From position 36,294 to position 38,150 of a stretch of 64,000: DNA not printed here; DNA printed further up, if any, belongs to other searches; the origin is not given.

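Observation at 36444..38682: GT2::methyltransferase fusion followed by a tandem duplicate of the methyltransferase domain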

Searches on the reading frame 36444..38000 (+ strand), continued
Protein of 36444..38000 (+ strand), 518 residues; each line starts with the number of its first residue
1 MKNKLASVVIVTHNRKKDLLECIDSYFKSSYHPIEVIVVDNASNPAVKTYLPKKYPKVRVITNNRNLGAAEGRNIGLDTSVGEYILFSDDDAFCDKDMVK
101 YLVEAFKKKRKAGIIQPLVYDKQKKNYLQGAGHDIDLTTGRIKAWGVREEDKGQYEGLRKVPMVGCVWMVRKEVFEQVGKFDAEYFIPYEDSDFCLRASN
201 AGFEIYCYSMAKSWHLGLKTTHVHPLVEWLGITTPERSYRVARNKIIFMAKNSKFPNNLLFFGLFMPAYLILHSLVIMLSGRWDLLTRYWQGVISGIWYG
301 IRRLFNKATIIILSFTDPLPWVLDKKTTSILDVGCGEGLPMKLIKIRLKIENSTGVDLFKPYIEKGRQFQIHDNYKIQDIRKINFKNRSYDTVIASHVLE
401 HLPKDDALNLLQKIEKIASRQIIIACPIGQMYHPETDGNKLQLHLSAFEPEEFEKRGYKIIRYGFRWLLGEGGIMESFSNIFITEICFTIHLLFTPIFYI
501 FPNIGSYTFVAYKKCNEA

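Call 8: find_homologous_proteins(query=window:36444-38000:+, max_evalue=0.00001)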
Query window:36444-38000:+ (518 aa): 430 proteins with E <= 0.00001 among 6087 candidates; the best 120 are listed.
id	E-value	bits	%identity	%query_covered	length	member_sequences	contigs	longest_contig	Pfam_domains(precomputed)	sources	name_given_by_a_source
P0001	0.0e+0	1169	100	97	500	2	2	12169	PF13847.13,PF13489.13,PF13632.13,PF10111.15,PF13641.13,PF13649.13,PF00535.33,PF08241.19,PF08242.19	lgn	-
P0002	0.0e+0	1050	66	99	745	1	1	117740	PF07021.19,PF13847.13,PF13489.13,PF13632.13,PF10111.15,PF13641.13,PF13649.13,PF09243.17,PF00535.33,PF08241.19,PF08242.19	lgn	-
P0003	0.0e+0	1040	66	98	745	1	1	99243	PF07021.19,PF13847.13,PF13489.13,PF13632.13,PF10111.15,PF13641.13,PF13649.13,PF09243.17,PF00535.33,PF08241.19,PF08242.19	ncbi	-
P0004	4.0e-240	816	66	99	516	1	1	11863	PF13847.13,PF13489.13,PF13632.13,PF10111.15,PF13641.13,PF13649.13,PF00535.33,PF08241.19,PF08242.19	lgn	-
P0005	1.2e-230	784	64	98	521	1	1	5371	PF07021.19,PF13847.13,PF13489.13,PF13632.13,PF10111.15,PF13641.13,PF13649.13,PF00535.33,PF08241.19,PF08242.19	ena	-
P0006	3.1e-229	780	62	99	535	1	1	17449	PF13847.13,PF13489.13,PF13632.13,PF10111.15,PF13641.13,PF13649.13,PF00535.33,PF08241.19,PF08242.19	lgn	-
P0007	8.1e-226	768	63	99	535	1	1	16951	PF07021.19,PF13847.13,PF13489.13,PF13632.13,PF10111.15,PF13641.13,PF13649.13,PF00535.33,PF08241.19,PF08242.19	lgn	-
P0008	5.9e-224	762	61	99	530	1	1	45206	PF07021.19,PF13847.13,PF13489.13,PF13632.13,PF10111.15,PF13641.13,PF13649.13,PF00535.33,PF08241.19,PF08242.19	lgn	-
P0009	2.8e-223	760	63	99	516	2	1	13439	PF07021.19,PF13847.13,PF13489.13,PF13632.13,PF10111.15,PF13641.13,PF13649.13,PF00535.33,PF08241.19,PF08242.19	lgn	-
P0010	4.0e-222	756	61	99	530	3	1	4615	PF07021.19,PF13847.13,PF13489.13,PF13632.13,PF10111.15,PF13641.13,PF13649.13,PF00535.33,PF08241.19,PF08242.19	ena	-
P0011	5.9e-221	752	60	99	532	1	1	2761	PF07021.19,PF13847.13,PF13489.13,PF13632.13,PF10111.15,PF13641.13,PF13649.13,PF00535.33,PF08241.19,PF08242.19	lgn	-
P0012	1.4e-220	751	61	100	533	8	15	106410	PF07021.19,PF13847.13,PF13489.13,PF13632.13,PF10111.15,PF13641.13,PF13649.13,PF00535.33,PF08241.19,PF08242.19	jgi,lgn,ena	-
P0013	4.3e-220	750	61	98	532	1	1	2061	PF07021.19,PF13847.13,PF13489.13,PF13632.13,PF10111.15,PF13641.13,PF13649.13,PF00535.33,PF08241.19,PF08242.19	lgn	-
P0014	3.0e-219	747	59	99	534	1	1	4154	PF07021.19,PF13847.13,PF13489.13,PF13632.13,PF10111.15,PF13641.13,PF13649.13,PF00535.33,PF08241.19,PF08242.19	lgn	-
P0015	6.0e-218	743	59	100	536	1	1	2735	PF13847.13,PF13489.13,PF10111.15,PF13641.13,PF13649.13,PF00535.33,PF08241.19,PF08242.19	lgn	-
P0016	6.3e-217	739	60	100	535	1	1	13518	PF07021.19,PF13847.13,PF13489.13,PF10111.15,PF13641.13,PF13649.13,PF00535.33,PF08241.19,PF08242.19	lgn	-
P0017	4.9e-216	736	58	100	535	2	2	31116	PF13847.13,PF13489.13,PF13632.13,PF10111.15,PF13641.13,PF13649.13,PF00535.33,PF08241.19,PF08242.19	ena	-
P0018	9.1e-216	735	57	100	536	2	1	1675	PF13847.13,PF13489.13,PF10111.15,PF13641.13,PF13649.13,PF00535.33,PF08241.19,PF08242.19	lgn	-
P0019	2.6e-215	734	57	99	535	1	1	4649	PF07021.19,PF13847.13,PF13489.13,PF13632.13,PF10111.15,PF13641.13,PF13649.13,PF00535.33,PF08241.19,PF08242.19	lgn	-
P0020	7.2e-215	732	59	99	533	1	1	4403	PF07021.19,PF13847.13,PF13489.13,PF13632.13,PF10111.15,PF13641.13,PF13649.13,PF00535.33,PF08241.19,PF08242.19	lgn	-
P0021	4.4e-214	730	58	99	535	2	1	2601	PF07021.19,PF13847.13,PF13489.13,PF13632.13,PF10111.15,PF13641.13,PF13649.13,PF00535.33,PF08241.19,PF08242.19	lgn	-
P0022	2.5e-213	727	58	99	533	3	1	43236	PF07021.19,PF13847.13,PF13489.13,PF13632.13,PF10111.15,PF13641.13,PF13649.13,PF00535.33,PF08241.19,PF08242.19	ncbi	-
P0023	1.4e-212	725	58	98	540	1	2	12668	PF13847.13,PF13489.13,PF13632.13,PF10111.15,PF13641.13,PF13649.13,PF00535.33,PF08241.19,PF08242.19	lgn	-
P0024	2.4e-211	721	57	100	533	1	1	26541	PF13847.13,PF13489.13,PF13632.13,PF10111.15,PF13641.13,PF13649.13,PF00535.33,PF08241.19,PF08242.19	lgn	-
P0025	3.5e-211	720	58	99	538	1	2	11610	PF07021.19,PF13847.13,PF13489.13,PF13632.13,PF10111.15,PF13641.13,PF13649.13,PF00535.33,PF08241.19,PF08242.19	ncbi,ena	-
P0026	5.2e-211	720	59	99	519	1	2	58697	PF13847.13,PF13489.13,PF13632.13,PF10111.15,PF13641.13,PF13649.13,PF00535.33,PF08241.19,PF08242.19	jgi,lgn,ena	-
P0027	9.9e-211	719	58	100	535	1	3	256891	PF07021.19,PF13847.13,PF13489.13,PF10111.15,PF13641.13,PF13649.13,PF00535.33,PF08241.19,PF08242.19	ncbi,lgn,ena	ncbi:MAG: glycosyltransferase [Patescibacteria group bacterium]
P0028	3.9e-210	717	58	99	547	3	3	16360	PF07021.19,PF13847.13,PF13489.13,PF10111.15,PF13641.13,PF13649.13,PF00535.33,PF08241.19,PF08242.19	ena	-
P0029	1.2e-209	715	58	100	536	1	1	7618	PF07021.19,PF13847.13,PF13489.13,PF10111.15,PF13641.13,PF13649.13,PF01728.26,PF00535.33,PF08241.19,PF08242.19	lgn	-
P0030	1.2e-209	715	58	99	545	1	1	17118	PF07021.19,PF13847.13,PF13489.13,PF13632.13,PF10111.15,PF13641.13,PF13649.13,PF00535.33,PF08241.19,PF08242.19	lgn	-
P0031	3.1e-209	714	59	99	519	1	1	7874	PF07021.19,PF13847.13,PF13489.13,PF13632.13,PF10111.15,PF13641.13,PF13649.13,PF00535.33,PF08241.19,PF08242.19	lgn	-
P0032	3.3e-209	714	58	100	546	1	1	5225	PF13847.13,PF13489.13,PF13632.13,PF10111.15,PF13641.13,PF13649.13,PF00535.33,PF08241.19,PF08242.19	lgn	-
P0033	9.4e-209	712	57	99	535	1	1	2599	PF13847.13,PF13489.13,PF13632.13,PF10111.15,PF13641.13,PF13649.13,PF00535.33,PF08241.19,PF08242.19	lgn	-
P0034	1.6e-208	711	57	100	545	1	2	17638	PF07021.19,PF13847.13,PF13489.13,PF13632.13,PF10111.15,PF13641.13,PF13649.13,PF00535.33,PF08241.19,PF08242.19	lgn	-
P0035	2.8e-208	711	57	99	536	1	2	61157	PF07021.19,PF13847.13,PF13489.13,PF13632.13,PF10111.15,PF13641.13,PF13649.13,PF00535.33,PF08241.19,PF08242.19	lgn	-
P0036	4.9e-208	710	57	100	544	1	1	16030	PF07021.19,PF13847.13,PF13489.13,PF13632.13,PF10111.15,PF13641.13,PF13649.13,PF00535.33,PF08241.19,PF08242.19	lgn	-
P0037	5.0e-208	710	57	99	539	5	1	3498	PF07021.19,PF13847.13,PF13489.13,PF10111.15,PF13641.13,PF13649.13,PF00535.33,PF08241.19,PF08242.19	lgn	-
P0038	1.0e-207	709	57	99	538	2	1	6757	PF07021.19,PF13847.13,PF13489.13,PF13632.13,PF10111.15,PF13641.13,PF13649.13,PF00535.33,PF08241.19,PF08242.19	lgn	-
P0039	1.2e-207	709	57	100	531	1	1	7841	PF07021.19,PF13847.13,PF13489.13,PF13632.13,PF10111.15,PF13641.13,PF13649.13,PF00535.33,PF08241.19,PF08242.19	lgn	-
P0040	4.0e-207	707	57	99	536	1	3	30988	PF07021.19,PF13847.13,PF13489.13,PF13632.13,PF10111.15,PF13641.13,PF13649.13,PF00535.33,PF08241.19,PF08242.19,PF02709.21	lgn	-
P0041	6.0e-207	706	57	99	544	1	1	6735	PF07021.19,PF13847.13,PF13489.13,PF10111.15,PF13641.13,PF13649.13,PF00535.33,PF08241.19,PF08242.19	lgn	-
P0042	6.2e-207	706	58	99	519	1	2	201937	PF13489.13,PF13632.13,PF10111.15,PF13641.13,PF13649.13,PF00535.33,PF08241.19,PF08242.19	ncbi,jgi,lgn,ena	-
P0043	6.4e-207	706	57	98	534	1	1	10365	PF13847.13,PF13489.13,PF13632.13,PF10111.15,PF13641.13,PF13649.13,PF00535.33,PF08241.19,PF08242.19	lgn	-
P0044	6.9e-207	706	57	99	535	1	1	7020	PF07021.19,PF13847.13,PF13489.13,PF13632.13,PF10111.15,PF13641.13,PF13649.13,PF00535.33,PF08241.19,PF08242.19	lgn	-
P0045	7.2e-207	706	57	99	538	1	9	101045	PF13847.13,PF13489.13,PF13632.13,PF10111.15,PF13641.13,PF13649.13,PF00535.33,PF08241.19,PF08242.19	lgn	-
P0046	3.1e-206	704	57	99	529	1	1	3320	PF07021.19,PF13847.13,PF13489.13,PF13632.13,PF10111.15,PF13641.13,PF13649.13,PF00535.33,PF08241.19,PF08242.19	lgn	-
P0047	7.9e-206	703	57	100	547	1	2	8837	PF07021.19,PF13847.13,PF13489.13,PF13632.13,PF10111.15,PF13641.13,PF13649.13,PF00535.33,PF08241.19,PF08242.19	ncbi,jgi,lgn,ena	-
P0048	8.7e-206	702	58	98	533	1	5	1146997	PF13847.13,PF13489.13,PF13632.13,PF10111.15,PF13641.13,PF13649.13,PF00535.33,PF08241.19,PF08242.19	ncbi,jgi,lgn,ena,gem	jgi:hypothetical protein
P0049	1.5e-205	702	57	99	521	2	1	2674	PF13847.13,PF13489.13,PF10111.15,PF13641.13,PF13649.13,PF00535.33,PF08241.19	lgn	-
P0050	2.6e-205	701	58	99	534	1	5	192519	PF07021.19,PF13847.13,PF13489.13,PF13632.13,PF10111.15,PF13641.13,PF13649.13,PF00535.33,PF08241.19,PF08242.19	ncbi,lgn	-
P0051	2.7e-205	701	56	99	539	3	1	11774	PF07021.19,PF13847.13,PF13489.13,PF13632.13,PF10111.15,PF13641.13,PF13649.13,PF00535.33,PF08241.19,PF08242.19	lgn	-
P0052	5.0e-205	700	57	99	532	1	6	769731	PF07021.19,PF13847.13,PF13489.13,PF13632.13,PF10111.15,PF13641.13,PF13649.13,PF00535.33,PF08241.19,PF08242.19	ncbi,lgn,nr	ncbi:glycosyltransferase [Candidatus Daviesbacteria bacterium]|nr:glycosyltransferase [Candidatus Da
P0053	6.8e-205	699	56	99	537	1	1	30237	PF07021.19,PF13847.13,PF13489.13,PF13632.13,PF10111.15,PF13641.13,PF13649.13,PF00535.33,PF08241.19,PF08242.19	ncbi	-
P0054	1.1e-204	699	56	100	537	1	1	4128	PF13847.13,PF13489.13,PF13632.13,PF10111.15,PF13641.13,PF13649.13,PF00535.33,PF08241.19,PF08242.19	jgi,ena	-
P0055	1.3e-204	698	56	100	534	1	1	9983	PF07021.19,PF13847.13,PF13489.13,PF13632.13,PF10111.15,PF13641.13,PF13649.13,PF00535.33,PF08241.19,PF08242.19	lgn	-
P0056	2.8e-203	694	56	99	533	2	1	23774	PF13847.13,PF13489.13,PF13632.13,PF10111.15,PF13641.13,PF13649.13,PF00535.33,PF08241.19,PF08242.19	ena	-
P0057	3.2e-203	694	57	100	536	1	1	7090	PF07021.19,PF13847.13,PF13489.13,PF13632.13,PF10111.15,PF13641.13,PF13649.13,PF00535.33,PF08241.19,PF08242.19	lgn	-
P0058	9.3e-203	692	57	99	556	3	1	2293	PF13847.13,PF13489.13,PF13632.13,PF10111.15,PF13641.13,PF13649.13,PF00535.33,PF08241.19,PF08242.19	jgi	jgi:GT2 family glycosyltransferase/SAM-dependent methyltransferase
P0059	2.5e-202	691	55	99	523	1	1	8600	PF13847.13,PF13489.13,PF13632.13,PF10111.15,PF13641.13,PF13649.13,PF00535.33,PF08241.19,PF08242.19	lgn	-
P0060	3.0e-202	691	55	99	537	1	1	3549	PF07021.19,PF13847.13,PF13489.13,PF13632.13,PF10111.15,PF13641.13,PF13649.13,PF00535.33,PF08241.19,PF08242.19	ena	-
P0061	5.5e-202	690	55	100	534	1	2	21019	PF13847.13,PF13489.13,PF13632.13,PF10111.15,PF13641.13,PF13649.13,PF00535.33,PF08241.19,PF08242.19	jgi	jgi:GT2 family glycosyltransferase/SAM-dependent methyltransferase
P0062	5.7e-202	690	57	99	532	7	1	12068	PF13847.13,PF13489.13,PF13632.13,PF10111.15,PF13641.13,PF13649.13,PF00535.33,PF08241.19,PF08242.19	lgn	-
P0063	2.1e-201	688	55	99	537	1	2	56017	PF07021.19,PF13847.13,PF13489.13,PF13632.13,PF10111.15,PF13641.13,PF13649.13,PF00535.33,PF08241.19,PF08242.19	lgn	-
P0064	2.4e-201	688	54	99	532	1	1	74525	PF07021.19,PF13847.13,PF13489.13,PF13632.13,PF10111.15,PF13641.13,PF13649.13,PF00535.33,PF08241.19,PF08242.19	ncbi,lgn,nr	ncbi:MAG TPA: glycosyltransferase [Patescibacteria group bacterium]|nr:glycosyltransferase [Patescib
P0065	5.8e-201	686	55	99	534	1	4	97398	PF07021.19,PF13847.13,PF13489.13,PF13632.13,PF10111.15,PF13641.13,PF13649.13,PF00535.33,PF08241.19,PF08242.19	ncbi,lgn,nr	ncbi:glycosyltransferase [Candidatus Daviesbacteria bacterium]|nr:glycosyltransferase [Candidatus Da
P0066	1.6e-200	685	55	99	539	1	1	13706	PF07021.19,PF13847.13,PF13489.13,PF13632.13,PF13641.13,PF13649.13,PF00535.33,PF08241.19,PF08242.19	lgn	-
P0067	2.9e-200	684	56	99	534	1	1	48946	PF07021.19,PF13847.13,PF13489.13,PF13632.13,PF10111.15,PF13641.13,PF13649.13,PF00535.33,PF08241.19,PF08242.19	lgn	-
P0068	3.3e-200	684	56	99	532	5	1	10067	PF13847.13,PF13489.13,PF13632.13,PF10111.15,PF13641.13,PF13649.13,PF00535.33,PF08241.19,PF08242.19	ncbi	-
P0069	7.1e-200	683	55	99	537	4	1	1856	PF07021.19,PF13847.13,PF13489.13,PF13632.13,PF10111.15,PF13641.13,PF13649.13,PF00535.33,PF08241.19,PF08242.19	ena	-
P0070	6.3e-199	680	56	99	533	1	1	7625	PF07021.19,PF13847.13,PF13489.13,PF10111.15,PF13641.13,PF13649.13,PF00535.33,PF08241.19,PF08242.19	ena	-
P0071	8.8e-199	679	56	100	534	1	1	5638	PF07021.19,PF13847.13,PF13489.13,PF13632.13,PF10111.15,PF13641.13,PF13649.13,PF00535.33,PF08241.19,PF08242.19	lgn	-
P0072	2.1e-198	678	57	99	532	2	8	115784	PF13847.13,PF13489.13,PF13632.13,PF10111.15,PF13641.13,PF13649.13,PF00535.33,PF08241.19,PF08242.19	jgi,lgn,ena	-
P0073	2.1e-197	675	54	100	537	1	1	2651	PF07021.19,PF13847.13,PF13489.13,PF13632.13,PF10111.15,PF13641.13,PF13649.13,PF00535.33,PF08241.19,PF08242.19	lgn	-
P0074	3.2e-197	674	55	99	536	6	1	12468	PF07021.19,PF13847.13,PF13489.13,PF13632.13,PF10111.15,PF13641.13,PF13649.13,PF00535.33,PF08241.19,PF08242.19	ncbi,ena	-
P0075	4.3e-197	674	56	99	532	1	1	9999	PF13847.13,PF13489.13,PF13632.13,PF10111.15,PF13641.13,PF13649.13,PF00535.33,PF08241.19,PF08242.19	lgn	-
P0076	6.6e-197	673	54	100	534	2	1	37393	PF07021.19,PF13847.13,PF13489.13,PF13632.13,PF10111.15,PF13641.13,PF13649.13,PF00535.33,PF08241.19,PF08242.19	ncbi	-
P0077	9.8e-197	673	55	99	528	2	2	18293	PF07021.19,PF13847.13,PF13489.13,PF13632.13,PF10111.15,PF13641.13,PF13649.13,PF00535.33,PF08241.19,PF08242.19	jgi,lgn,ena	-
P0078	1.1e-196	672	55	99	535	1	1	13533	PF07021.19,PF13847.13,PF13489.13,PF13632.13,PF10111.15,PF13641.13,PF13649.13,PF01728.26,PF00535.33,PF08241.19,PF08242.19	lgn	-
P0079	1.4e-196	672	54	100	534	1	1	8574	PF07021.19,PF13847.13,PF13489.13,PF13632.13,PF10111.15,PF13641.13,PF13649.13,PF00535.33,PF08241.19,PF08242.19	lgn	-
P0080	1.5e-196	672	54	99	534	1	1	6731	PF07021.19,PF13847.13,PF13489.13,PF13632.13,PF10111.15,PF13641.13,PF13649.13,PF00535.33,PF08241.19,PF08242.19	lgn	-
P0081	3.0e-196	671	55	100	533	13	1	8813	PF07021.19,PF13847.13,PF13489.13,PF13632.13,PF10111.15,PF13641.13,PF13649.13,PF00535.33,PF08241.19,PF08242.19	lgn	-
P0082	3.4e-196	671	54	99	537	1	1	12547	PF07021.19,PF13847.13,PF13489.13,PF13632.13,PF10111.15,PF13641.13,PF13649.13,PF00535.33,PF08241.19,PF08242.19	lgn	-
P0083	3.6e-196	671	55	99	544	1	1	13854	PF07021.19,PF13847.13,PF13489.13,PF13632.13,PF10111.15,PF13641.13,PF13649.13,PF00535.33,PF08241.19,PF08242.19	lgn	-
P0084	3.8e-196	671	54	100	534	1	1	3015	PF07021.19,PF13847.13,PF13489.13,PF13632.13,PF10111.15,PF13641.13,PF13649.13,PF00535.33,PF08241.19,PF08242.19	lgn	-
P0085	4.1e-196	670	55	100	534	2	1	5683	PF07021.19,PF13847.13,PF13489.13,PF13632.13,PF10111.15,PF13641.13,PF13649.13,PF00535.33,PF08241.19,PF08242.19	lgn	-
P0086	5.2e-196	670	54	99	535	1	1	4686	PF07021.19,PF13847.13,PF13489.13,PF13632.13,PF10111.15,PF13641.13,PF13649.13,PF00535.33,PF08241.19,PF08242.19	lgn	-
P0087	7.9e-196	670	55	99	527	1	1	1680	PF07021.19,PF13847.13,PF13489.13,PF13632.13,PF10111.15,PF13506.14,PF13641.13,PF13649.13,PF00535.33,PF08241.19,PF08242.19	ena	-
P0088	1.3e-194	666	55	99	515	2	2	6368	PF07021.19,PF13847.13,PF13489.13,PF13632.13,PF10111.15,PF13641.13,PF13649.13,PF00535.33,PF08241.19,PF08242.19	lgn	-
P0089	1.7e-194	665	52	100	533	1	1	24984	PF07021.19,PF13847.13,PF13489.13,PF13632.13,PF10111.15,PF13641.13,PF13649.13,PF00535.33,PF08241.19,PF08242.19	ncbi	-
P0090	2.1e-194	665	55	99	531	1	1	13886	PF07021.19,PF13847.13,PF13489.13,PF13632.13,PF10111.15,PF13641.13,PF13649.13,PF00535.33,PF08241.19,PF08242.19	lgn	-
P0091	5.4e-194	663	54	100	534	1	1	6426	PF07021.19,PF13847.13,PF13489.13,PF13632.13,PF10111.15,PF13641.13,PF13649.13,PF00535.33,PF08241.19,PF08242.19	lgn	-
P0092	8.5e-194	663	53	99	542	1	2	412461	PF07021.19,PF13847.13,PF13489.13,PF13632.13,PF10111.15,PF13641.13,PF13649.13,PF00535.33,PF08241.19,PF08242.19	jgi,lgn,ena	-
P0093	9.9e-194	663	53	100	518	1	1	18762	PF07021.19,PF13847.13,PF13489.13,PF13632.13,PF10111.15,PF13641.13,PF13649.13,PF00535.33,PF08241.19,PF08242.19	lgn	-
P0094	5.2e-193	660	55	99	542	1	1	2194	PF07021.19,PF13847.13,PF13489.13,PF13632.13,PF10111.15,PF13641.13,PF13649.13,PF00535.33,PF08241.19,PF08242.19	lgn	-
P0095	8.6e-193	660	54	100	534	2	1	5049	PF07021.19,PF13847.13,PF13489.13,PF13632.13,PF10111.15,PF13641.13,PF13649.13,PF00535.33,PF08241.19,PF08242.19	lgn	-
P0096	1.6e-192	659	55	99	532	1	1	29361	PF07021.19,PF13847.13,PF13489.13,PF13632.13,PF10111.15,PF13641.13,PF13649.13,PF00535.33,PF08241.19,PF08242.19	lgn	-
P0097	4.0e-192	657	53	100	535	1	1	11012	PF07021.19,PF13847.13,PF13489.13,PF13632.13,PF10111.15,PF13641.13,PF13649.13,PF00535.33,PF08241.19,PF08242.19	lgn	-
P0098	5.6e-192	657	56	98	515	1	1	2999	PF07021.19,PF13847.13,PF13489.13,PF13632.13,PF10111.15,PF13641.13,PF13649.13,PF00535.33,PF08241.19,PF08242.19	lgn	-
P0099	6.6e-192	657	55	99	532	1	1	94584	PF07021.19,PF13847.13,PF13489.13,PF13632.13,PF10111.15,PF13641.13,PF13649.13,PF00535.33,PF08241.19,PF08242.19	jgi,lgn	jgi:hypothetical protein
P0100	7.9e-192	656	53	99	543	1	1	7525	PF13847.13,PF13489.13,PF13632.13,PF10111.15,PF13641.13,PF13649.13,PF00535.33,PF08241.19,PF08242.19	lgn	-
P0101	1.7e-191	655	54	99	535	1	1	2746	PF13847.13,PF13489.13,PF13632.13,PF10111.15,PF13641.13,PF13649.13,PF00535.33,PF08241.19,PF08242.19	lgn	-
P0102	1.7e-191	655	54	100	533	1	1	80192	PF07021.19,PF13847.13,PF13489.13,PF13632.13,PF10111.15,PF13641.13,PF13649.13,PF00535.33,PF08241.19,PF08242.19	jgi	jgi:GT2 family glycosyltransferase/SAM-dependent methyltransferase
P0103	5.3e-191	654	53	100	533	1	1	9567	PF13847.13,PF13489.13,PF13632.13,PF10111.15,PF13641.13,PF13649.13,PF00535.33,PF08241.19,PF08242.19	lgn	-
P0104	9.7e-190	649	53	100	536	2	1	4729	PF07021.19,PF13847.13,PF13489.13,PF10111.15,PF13641.13,PF13649.13,PF00535.33,PF08241.19,PF08242.19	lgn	-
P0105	2.1e-187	642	53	100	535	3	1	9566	PF13847.13,PF13489.13,PF13632.13,PF10111.15,PF13641.13,PF13649.13,PF00535.33,PF08241.19,PF08242.19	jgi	jgi:GT2 family glycosyltransferase/ubiquinone/menaquinone biosynthesis C-methylase UbiE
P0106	2.5e-186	638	52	99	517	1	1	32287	PF07021.19,PF13847.13,PF13632.13,PF10111.15,PF13641.13,PF13649.13,PF00535.33,PF08241.19,PF08242.19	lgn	-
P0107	4.7e-186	637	54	99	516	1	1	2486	PF07021.19,PF13847.13,PF13489.13,PF13632.13,PF10111.15,PF13641.13,PF13649.13,PF00535.33,PF08241.19,PF08242.19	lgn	-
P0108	2.3e-185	635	52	100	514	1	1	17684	PF07021.19,PF13847.13,PF13489.13,PF13632.13,PF10111.15,PF13641.13,PF13649.13,PF00535.33,PF08241.19,PF08242.19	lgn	-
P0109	5.9e-183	627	53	99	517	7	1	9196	PF07021.19,PF13847.13,PF13489.13,PF13632.13,PF10111.15,PF13641.13,PF13649.13,PF00535.33,PF08241.19,PF08242.19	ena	-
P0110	1.3e-182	626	53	99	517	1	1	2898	PF07021.19,PF13847.13,PF13489.13,PF13632.13,PF10111.15,PF13641.13,PF13649.13,PF00535.33,PF08241.19,PF08242.19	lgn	-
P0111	6.6e-182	624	50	100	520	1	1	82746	PF13847.13,PF13489.13,PF13632.13,PF10111.15,PF13641.13,PF13649.13,PF00535.33,PF08241.19,PF08242.19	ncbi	-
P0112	8.4e-181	620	53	99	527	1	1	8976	PF13847.13,PF13489.13,PF13632.13,PF10111.15,PF13641.13,PF13649.13,PF00535.33,PF08241.19,PF08242.19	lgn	-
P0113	3.6e-180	618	52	98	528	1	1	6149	PF07021.19,PF13847.13,PF13489.13,PF13632.13,PF10111.15,PF13641.13,PF13649.13,PF00535.33,PF08241.19,PF08242.19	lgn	-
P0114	5.2e-177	607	51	99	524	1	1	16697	PF13847.13,PF13489.13,PF13632.13,PF13641.13,PF13649.13,PF00535.33,PF08241.19,PF08242.19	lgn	-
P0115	2.1e-175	602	50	99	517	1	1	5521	PF07021.19,PF13847.13,PF13489.13,PF10111.15,PF13641.13,PF13649.13,PF00535.33,PF08241.19,PF08242.19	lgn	-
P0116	5.5e-174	597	50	99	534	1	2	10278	PF13847.13,PF13489.13,PF13632.13,PF13641.13,PF13649.13,PF00535.33,PF08241.19,PF08242.19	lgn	-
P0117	5.2e-173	594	50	99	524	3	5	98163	PF07021.19,PF13847.13,PF13489.13,PF10111.15,PF13641.13,PF13649.13,PF00535.33,PF08241.19,PF08242.19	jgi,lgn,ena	-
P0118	2.0e-171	589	58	83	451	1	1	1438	PF07021.19,PF13847.13,PF13489.13,PF13632.13,PF10111.15,PF13641.13,PF13649.13,PF00535.33,PF08241.19,PF08242.19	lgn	-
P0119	2.4e-170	585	50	99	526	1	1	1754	PF07021.19,PF13847.13,PF13489.13,PF13632.13,PF10111.15,PF13641.13,PF13649.13,PF00535.33,PF08241.19,PF08242.19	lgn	-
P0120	4.1e-166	571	50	98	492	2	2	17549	PF07021.19,PF13847.13,PF13489.13,PF13632.13,PF10111.15,PF13641.13,PF13649.13,PF00535.33,PF08241.19,PF08242.19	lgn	-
